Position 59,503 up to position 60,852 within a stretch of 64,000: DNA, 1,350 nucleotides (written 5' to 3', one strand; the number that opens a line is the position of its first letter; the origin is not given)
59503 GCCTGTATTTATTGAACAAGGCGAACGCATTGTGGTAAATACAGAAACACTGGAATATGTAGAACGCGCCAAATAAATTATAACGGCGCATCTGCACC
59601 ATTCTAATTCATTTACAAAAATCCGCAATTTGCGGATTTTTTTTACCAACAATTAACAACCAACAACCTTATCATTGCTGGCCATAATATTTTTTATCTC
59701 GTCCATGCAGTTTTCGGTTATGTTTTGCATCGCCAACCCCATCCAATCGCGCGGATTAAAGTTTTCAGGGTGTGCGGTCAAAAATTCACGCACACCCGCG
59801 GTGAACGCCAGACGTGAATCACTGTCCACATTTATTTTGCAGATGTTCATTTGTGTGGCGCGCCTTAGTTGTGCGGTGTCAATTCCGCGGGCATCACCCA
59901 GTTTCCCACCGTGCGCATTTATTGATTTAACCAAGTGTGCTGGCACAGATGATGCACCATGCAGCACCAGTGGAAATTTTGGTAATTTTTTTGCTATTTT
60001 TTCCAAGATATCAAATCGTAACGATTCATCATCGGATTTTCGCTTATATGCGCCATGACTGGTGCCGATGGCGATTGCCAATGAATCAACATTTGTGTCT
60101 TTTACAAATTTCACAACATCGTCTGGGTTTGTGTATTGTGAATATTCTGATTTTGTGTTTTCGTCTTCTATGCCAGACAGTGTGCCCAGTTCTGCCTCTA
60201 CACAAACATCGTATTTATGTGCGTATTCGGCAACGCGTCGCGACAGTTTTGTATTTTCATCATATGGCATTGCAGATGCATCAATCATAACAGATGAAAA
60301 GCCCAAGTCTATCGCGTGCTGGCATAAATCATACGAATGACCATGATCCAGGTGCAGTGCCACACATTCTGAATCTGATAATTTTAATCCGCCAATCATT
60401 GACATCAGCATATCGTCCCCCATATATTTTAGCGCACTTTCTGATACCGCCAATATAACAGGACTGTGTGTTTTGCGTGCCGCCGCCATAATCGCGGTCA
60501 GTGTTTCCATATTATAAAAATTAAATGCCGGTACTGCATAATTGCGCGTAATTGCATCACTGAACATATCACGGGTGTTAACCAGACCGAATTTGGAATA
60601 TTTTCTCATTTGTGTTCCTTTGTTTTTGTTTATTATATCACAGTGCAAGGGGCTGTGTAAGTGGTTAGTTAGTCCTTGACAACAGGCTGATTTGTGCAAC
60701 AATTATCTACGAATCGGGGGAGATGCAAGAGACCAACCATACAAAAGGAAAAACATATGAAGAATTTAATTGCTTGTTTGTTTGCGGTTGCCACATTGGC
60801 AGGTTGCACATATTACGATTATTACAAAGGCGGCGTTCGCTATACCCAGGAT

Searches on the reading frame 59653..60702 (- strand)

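Call 50: search_protein_families(library=pfam, proteins=[window:59653-60702:-], max_evalue=0.001)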
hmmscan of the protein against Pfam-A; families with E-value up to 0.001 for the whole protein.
window:59653-60702:- (349 aa): 1 family
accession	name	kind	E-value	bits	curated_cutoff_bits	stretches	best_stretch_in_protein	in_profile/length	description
PF01116.26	F_bP_aldolase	-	4.5e-92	308.9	25.5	1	41-342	1-275/277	Fructose-bisphosphate aldolase class-II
